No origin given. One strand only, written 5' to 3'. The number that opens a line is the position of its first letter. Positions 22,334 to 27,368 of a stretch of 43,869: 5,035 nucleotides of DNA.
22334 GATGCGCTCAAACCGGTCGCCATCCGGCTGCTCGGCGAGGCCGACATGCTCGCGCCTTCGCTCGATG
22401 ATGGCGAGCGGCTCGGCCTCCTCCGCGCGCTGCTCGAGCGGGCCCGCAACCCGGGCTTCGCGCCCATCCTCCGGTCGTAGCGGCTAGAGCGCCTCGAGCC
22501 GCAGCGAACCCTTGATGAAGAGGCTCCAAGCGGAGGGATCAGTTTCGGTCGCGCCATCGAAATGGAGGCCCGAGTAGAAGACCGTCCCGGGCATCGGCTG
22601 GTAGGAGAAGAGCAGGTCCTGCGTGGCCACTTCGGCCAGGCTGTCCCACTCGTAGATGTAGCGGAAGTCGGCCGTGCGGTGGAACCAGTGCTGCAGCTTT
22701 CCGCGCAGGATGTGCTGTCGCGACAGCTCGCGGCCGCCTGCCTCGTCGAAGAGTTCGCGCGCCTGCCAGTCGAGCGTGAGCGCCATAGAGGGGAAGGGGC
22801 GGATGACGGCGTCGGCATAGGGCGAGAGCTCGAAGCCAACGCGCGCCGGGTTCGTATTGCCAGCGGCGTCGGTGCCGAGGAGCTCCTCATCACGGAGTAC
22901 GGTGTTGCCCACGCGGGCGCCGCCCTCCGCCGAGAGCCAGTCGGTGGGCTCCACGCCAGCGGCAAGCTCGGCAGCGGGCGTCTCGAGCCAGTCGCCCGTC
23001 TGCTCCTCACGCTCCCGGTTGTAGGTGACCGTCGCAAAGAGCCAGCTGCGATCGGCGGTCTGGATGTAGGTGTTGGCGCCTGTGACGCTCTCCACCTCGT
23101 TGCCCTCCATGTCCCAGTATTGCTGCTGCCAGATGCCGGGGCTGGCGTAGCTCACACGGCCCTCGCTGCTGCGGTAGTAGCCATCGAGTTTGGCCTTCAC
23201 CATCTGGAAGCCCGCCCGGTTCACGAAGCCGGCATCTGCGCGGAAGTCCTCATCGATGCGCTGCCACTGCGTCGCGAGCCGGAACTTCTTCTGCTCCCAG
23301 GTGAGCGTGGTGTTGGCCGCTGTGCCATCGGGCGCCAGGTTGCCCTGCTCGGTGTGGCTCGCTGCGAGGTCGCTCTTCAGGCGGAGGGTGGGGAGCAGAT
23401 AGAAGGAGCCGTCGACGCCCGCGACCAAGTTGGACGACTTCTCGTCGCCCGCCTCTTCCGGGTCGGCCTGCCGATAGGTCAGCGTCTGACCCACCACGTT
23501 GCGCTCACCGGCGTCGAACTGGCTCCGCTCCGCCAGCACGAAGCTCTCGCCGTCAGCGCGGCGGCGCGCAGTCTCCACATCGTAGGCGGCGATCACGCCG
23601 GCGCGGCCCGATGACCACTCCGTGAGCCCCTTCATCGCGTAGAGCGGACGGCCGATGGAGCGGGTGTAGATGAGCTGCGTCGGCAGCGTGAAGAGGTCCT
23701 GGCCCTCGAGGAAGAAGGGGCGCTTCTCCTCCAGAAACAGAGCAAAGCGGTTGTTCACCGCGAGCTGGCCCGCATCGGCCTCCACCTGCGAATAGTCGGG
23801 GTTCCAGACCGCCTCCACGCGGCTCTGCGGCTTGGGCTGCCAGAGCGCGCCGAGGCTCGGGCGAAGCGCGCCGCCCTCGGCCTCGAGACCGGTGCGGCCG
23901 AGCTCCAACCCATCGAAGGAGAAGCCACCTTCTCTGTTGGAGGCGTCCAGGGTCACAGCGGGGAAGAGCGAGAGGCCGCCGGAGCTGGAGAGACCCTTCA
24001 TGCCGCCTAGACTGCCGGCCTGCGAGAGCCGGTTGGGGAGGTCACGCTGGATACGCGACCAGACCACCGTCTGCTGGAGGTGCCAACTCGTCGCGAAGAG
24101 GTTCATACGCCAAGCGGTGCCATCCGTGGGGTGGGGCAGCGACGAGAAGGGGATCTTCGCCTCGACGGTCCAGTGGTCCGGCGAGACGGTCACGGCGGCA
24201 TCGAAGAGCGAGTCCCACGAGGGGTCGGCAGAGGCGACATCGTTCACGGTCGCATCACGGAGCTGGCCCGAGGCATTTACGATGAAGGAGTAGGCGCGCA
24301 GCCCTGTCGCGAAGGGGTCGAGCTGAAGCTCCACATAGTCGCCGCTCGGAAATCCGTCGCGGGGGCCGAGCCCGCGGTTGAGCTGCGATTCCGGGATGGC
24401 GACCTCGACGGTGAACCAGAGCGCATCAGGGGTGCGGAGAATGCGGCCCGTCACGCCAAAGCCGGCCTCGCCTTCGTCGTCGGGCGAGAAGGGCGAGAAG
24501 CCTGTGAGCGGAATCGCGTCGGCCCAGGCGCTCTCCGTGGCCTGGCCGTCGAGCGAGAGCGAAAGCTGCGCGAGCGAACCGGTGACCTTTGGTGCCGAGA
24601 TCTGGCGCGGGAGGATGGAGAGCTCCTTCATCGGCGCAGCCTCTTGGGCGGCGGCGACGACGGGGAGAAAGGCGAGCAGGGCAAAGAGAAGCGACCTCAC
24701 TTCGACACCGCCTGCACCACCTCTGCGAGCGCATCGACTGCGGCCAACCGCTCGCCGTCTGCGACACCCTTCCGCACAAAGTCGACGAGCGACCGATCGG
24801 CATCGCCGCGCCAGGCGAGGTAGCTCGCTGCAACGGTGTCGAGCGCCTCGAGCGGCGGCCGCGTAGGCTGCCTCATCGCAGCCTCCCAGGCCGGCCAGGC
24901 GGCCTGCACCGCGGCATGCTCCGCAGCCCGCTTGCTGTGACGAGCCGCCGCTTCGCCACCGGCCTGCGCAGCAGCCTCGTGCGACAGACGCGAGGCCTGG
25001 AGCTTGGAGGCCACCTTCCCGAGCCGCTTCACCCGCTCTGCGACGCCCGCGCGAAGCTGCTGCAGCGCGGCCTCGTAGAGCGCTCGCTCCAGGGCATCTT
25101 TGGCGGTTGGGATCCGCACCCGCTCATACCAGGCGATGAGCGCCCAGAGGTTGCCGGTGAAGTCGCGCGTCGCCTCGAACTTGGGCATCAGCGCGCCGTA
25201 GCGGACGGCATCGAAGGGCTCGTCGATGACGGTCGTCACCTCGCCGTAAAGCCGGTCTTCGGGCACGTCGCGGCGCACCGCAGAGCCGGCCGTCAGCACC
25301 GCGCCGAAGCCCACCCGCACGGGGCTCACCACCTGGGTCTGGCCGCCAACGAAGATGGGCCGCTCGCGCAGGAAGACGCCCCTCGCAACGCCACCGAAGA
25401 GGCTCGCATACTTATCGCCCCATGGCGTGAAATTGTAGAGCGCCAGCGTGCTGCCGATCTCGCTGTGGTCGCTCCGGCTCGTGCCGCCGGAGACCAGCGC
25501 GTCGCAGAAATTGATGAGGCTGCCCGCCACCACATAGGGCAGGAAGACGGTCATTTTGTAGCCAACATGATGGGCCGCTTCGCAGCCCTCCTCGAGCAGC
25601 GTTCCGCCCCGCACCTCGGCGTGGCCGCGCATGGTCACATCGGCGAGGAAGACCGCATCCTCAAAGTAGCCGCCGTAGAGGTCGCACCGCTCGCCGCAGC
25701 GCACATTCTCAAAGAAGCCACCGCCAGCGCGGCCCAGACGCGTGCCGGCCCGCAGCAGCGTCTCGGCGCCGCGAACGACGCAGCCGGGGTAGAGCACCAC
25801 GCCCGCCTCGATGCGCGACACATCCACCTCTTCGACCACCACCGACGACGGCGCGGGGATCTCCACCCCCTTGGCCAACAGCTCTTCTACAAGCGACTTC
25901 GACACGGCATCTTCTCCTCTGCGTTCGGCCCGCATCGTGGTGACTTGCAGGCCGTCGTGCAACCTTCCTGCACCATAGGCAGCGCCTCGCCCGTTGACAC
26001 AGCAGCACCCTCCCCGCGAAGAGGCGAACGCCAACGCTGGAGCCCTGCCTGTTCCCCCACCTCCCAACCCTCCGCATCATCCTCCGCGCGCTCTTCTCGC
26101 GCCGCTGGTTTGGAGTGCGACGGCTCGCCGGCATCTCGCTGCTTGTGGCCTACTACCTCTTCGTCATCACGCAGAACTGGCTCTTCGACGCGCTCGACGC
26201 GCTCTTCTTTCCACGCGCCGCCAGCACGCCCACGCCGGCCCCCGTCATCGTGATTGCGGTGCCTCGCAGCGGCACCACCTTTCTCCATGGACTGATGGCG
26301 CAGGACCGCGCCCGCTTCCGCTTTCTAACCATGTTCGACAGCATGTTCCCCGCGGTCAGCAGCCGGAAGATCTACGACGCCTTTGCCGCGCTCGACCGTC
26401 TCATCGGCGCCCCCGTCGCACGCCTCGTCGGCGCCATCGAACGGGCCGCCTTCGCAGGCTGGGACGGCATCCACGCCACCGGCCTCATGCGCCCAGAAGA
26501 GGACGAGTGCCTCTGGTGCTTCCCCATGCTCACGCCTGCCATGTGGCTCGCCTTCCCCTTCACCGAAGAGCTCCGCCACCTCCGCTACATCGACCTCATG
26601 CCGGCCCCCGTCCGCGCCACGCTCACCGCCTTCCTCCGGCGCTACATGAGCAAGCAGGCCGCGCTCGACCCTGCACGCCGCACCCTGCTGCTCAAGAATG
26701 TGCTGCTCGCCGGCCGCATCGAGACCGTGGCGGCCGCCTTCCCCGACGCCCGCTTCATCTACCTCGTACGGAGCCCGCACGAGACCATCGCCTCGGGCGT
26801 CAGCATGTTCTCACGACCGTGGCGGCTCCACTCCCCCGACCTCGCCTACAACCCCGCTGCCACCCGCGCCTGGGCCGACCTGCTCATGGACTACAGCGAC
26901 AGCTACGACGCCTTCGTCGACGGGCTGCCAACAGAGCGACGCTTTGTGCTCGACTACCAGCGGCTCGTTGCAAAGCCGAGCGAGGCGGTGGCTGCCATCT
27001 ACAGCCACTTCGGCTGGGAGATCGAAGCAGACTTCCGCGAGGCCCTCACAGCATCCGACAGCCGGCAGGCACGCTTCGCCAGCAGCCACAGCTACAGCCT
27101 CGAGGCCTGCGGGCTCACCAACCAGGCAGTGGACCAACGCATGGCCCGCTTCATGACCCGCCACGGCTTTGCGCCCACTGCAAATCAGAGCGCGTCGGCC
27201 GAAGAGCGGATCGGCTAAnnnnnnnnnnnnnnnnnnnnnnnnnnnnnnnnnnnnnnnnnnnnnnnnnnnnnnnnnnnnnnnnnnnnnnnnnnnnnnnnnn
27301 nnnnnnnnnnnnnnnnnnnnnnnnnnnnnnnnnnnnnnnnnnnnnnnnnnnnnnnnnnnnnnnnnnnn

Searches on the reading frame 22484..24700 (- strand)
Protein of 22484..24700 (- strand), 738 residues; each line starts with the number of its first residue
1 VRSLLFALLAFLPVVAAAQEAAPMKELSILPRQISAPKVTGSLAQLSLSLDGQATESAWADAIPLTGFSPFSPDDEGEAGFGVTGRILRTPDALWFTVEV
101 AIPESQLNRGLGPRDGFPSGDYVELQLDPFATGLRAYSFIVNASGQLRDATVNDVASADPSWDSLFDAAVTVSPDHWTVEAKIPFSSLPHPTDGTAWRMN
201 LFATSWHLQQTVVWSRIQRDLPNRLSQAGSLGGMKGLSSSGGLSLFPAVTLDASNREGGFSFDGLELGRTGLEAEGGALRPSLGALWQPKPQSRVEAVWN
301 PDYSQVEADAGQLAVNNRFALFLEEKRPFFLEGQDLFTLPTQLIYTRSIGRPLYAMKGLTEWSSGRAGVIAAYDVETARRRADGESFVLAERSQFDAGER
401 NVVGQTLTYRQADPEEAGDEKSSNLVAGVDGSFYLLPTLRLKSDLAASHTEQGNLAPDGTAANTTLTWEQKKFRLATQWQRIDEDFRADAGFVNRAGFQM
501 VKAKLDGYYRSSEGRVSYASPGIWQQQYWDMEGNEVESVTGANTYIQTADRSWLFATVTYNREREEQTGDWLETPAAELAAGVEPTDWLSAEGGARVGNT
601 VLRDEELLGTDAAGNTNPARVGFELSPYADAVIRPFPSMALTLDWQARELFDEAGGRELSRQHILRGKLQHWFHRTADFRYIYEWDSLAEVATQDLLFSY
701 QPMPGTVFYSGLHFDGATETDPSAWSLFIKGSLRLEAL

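Call 9: search_protein_families(library=pfam, proteins=[window:22484-24700:-], max_evalue=0.001)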
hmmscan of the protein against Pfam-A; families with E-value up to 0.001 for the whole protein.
window:22484-24700:- (738 aa): 1 family
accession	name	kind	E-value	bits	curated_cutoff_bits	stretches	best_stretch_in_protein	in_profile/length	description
PF19313.5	DUF5916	-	2.9e-08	33.3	22.6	1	297-351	44-96/572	Domain of unknown function (DUF5916)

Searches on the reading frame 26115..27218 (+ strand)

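Call 53: search_protein_families(library=pfam, proteins=[window:26115-27218:+], max_evalue=0.001)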
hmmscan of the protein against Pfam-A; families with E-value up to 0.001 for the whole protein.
window:26115-27218:+ (367 aa): 2 families
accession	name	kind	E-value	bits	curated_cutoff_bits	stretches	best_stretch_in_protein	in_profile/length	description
PF13469.12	Sulfotransfer_3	-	1.9e-23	84.3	27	1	43-303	1-214/216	Sulfotransferase family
PF00685.33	Sulfotransfer_1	-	2.7e-07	30.7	22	1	43-311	3-188/255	Sulfotransferase domain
